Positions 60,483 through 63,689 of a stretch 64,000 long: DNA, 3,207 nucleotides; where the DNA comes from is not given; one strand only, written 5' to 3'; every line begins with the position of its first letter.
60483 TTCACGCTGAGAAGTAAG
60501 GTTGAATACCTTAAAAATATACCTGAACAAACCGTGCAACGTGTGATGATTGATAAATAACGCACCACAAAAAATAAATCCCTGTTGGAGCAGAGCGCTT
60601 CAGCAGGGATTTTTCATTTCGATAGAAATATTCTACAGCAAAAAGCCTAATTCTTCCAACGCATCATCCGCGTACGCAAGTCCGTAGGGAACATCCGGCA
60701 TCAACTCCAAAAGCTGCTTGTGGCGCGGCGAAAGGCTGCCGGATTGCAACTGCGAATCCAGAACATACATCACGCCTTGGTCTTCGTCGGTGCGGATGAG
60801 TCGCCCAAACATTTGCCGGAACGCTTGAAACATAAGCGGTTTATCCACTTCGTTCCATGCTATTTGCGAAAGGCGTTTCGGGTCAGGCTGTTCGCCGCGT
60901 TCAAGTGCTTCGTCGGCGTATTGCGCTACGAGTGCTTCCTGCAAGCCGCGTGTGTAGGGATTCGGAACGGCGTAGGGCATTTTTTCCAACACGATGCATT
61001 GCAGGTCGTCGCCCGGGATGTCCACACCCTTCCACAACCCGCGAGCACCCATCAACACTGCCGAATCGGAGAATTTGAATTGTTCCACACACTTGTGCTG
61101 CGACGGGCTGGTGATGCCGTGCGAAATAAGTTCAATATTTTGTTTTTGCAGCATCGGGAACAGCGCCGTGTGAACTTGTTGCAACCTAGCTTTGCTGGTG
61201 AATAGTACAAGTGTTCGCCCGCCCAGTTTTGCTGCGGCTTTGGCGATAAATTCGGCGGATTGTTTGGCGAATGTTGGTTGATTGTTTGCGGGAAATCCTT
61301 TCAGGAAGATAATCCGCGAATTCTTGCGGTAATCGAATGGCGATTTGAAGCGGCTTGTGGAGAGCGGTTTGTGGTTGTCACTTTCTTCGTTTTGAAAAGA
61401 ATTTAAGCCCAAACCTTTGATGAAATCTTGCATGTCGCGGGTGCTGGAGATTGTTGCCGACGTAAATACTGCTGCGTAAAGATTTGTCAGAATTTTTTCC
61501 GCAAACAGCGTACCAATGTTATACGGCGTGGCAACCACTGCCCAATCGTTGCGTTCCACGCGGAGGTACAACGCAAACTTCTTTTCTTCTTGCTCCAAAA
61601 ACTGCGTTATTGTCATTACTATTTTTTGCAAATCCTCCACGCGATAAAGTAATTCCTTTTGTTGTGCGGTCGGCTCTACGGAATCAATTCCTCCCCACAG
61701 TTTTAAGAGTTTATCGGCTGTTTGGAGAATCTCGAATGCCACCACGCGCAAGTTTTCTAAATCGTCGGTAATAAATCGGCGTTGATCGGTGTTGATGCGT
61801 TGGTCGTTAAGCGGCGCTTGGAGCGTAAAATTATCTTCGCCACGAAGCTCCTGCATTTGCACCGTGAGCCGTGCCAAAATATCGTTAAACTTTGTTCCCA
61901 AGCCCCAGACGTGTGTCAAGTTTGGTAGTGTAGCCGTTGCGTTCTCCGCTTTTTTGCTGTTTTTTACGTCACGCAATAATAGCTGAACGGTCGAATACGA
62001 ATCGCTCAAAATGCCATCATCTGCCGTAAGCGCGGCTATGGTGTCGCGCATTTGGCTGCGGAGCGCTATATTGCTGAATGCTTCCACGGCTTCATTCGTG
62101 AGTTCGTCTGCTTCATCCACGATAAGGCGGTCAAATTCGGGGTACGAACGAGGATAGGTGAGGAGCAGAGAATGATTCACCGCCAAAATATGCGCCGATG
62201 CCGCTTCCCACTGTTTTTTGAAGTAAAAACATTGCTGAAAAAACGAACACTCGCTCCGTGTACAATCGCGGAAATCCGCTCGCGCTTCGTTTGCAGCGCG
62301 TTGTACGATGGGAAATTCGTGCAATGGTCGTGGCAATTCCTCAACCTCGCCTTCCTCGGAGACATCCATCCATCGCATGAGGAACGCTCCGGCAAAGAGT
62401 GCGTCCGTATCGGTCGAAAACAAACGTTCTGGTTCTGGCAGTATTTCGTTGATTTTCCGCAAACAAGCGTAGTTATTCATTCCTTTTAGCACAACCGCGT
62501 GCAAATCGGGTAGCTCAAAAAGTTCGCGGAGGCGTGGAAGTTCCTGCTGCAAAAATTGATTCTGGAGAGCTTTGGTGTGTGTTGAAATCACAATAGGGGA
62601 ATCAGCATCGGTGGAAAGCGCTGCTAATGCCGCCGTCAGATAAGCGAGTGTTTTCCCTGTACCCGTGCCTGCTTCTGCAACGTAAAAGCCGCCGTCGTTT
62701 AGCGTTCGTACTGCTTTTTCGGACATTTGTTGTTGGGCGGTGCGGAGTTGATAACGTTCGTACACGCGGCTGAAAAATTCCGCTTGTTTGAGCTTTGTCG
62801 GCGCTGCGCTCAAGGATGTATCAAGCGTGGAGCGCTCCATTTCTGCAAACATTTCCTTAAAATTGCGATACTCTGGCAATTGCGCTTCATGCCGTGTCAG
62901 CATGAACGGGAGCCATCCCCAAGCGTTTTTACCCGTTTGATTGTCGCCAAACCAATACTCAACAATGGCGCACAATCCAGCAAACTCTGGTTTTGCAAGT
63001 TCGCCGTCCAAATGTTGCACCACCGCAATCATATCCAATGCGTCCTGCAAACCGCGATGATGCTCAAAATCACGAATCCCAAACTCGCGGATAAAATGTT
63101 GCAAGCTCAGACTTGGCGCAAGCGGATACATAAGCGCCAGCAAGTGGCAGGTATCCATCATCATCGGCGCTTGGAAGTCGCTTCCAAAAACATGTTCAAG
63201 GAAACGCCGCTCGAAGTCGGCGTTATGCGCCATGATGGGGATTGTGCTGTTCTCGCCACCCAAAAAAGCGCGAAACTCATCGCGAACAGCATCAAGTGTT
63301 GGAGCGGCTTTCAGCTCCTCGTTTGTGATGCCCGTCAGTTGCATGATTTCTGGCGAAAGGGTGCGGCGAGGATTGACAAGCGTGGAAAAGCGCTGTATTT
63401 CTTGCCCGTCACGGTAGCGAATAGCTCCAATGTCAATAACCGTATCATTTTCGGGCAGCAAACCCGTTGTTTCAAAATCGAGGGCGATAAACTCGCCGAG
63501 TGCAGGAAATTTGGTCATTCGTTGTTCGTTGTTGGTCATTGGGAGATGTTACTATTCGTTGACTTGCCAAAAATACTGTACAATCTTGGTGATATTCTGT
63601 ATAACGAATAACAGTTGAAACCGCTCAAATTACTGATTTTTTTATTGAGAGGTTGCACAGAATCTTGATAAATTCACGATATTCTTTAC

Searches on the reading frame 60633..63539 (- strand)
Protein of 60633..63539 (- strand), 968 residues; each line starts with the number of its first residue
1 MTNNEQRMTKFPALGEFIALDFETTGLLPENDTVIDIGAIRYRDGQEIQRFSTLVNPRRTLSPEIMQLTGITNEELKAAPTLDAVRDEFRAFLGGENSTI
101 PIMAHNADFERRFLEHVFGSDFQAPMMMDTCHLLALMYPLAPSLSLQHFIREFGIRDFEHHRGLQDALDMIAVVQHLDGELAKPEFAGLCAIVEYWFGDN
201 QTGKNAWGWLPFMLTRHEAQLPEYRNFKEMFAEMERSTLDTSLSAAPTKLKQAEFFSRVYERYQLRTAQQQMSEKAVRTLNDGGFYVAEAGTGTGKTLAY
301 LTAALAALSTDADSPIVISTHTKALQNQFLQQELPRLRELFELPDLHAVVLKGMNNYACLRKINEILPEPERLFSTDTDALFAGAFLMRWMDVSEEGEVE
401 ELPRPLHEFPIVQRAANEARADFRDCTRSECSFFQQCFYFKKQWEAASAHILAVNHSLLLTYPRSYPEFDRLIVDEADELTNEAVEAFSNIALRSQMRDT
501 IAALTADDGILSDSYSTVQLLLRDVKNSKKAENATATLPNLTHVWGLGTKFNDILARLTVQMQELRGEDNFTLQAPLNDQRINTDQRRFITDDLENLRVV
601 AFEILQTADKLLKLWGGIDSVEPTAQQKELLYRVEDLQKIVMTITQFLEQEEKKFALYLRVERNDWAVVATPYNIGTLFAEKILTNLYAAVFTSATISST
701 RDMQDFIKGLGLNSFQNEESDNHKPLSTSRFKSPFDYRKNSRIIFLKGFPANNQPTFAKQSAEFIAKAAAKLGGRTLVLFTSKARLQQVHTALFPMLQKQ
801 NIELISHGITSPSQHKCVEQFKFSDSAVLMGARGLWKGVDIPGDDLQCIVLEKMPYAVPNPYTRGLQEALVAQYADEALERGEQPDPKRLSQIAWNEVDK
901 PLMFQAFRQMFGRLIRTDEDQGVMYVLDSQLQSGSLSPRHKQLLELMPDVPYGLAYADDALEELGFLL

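Call 26: search_protein_families(library=ncbifam, proteins=[window:60633-63539:-])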
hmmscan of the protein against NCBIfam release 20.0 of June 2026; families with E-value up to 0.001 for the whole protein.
window:60633-63539:- (968 aa): 31 families (the best 25 are shown)
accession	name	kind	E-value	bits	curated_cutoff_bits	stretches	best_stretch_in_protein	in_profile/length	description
NF005981.0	PRK08074.1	equivalog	1.4e-125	420.4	789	1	16-952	4-913/931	ATP-dependent DNA helicase DinG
TIGR01407.1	dinG_rel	hypoth_equivalog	8.8e-99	331.9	547.7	1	17-933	2-856/889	putative DnaQ family exonuclease/DinG family helicase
NF053712.1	repair_DEAH_YoaA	equivalog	3.7e-94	316.6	680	2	606-934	309-603/630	DNA repair helicase YoaA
NF008729.0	PRK11747.1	equivalog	1.1e-56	192.7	598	1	260-934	18-684/703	ATP-dependent DNA helicase DinG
NF005569.0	PRK07246.1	equivalog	8.4e-37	126.9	794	2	17-490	9-457/820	bifunctional DnaQ family exonuclease/ATP-dependent helicase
NF005906.0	PRK07883.1-4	equivalog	5.2e-32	110.9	495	1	16-178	7-168/563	DEDD exonuclease domain-containing protein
NF005289.0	PRK06807.1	equivalog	3.4e-29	102.1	335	1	15-175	8-166/313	3'-5' exonuclease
NF005905.0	PRK07883.1-3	equivalog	5.2e-29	101.3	508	1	17-183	26-193/581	DEDD exonuclease domain-containing protein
NF001688.0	PRK00448.1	equivalog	2e-28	98.5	873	1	16-181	424-588/1445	PolC-type DNA polymerase III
TIGR01405.1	polC_Gram_pos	equivalog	1e-25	89.7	1043.45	1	15-178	189-351/1211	DNA polymerase III subunit alpha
NF005907.0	PRK07883.1-5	equivalog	1.8e-24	86.1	454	1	17-177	30-191/584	DEDD exonuclease domain-containing protein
NF005836.0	PRK07740.1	equivalog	1.2e-23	83.8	261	1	16-173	60-218/244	hypothetical protein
NF006316.0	PRK08517.1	equivalog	1.4e-23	83.6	247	1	16-174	71-226/270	3'-5' exonuclease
TIGR03117.2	cas_csf4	equivalog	3.1e-19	68.6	400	1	264-396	128-249/800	type IV CRISPR-associated DEAD/DEAH-box helicase Csf4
TIGR00573.1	dnaq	subfamily_domain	4.7e-18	65.5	71.5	1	16-169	8-161/217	exonuclease, DNA polymerase III, epsilon subunit family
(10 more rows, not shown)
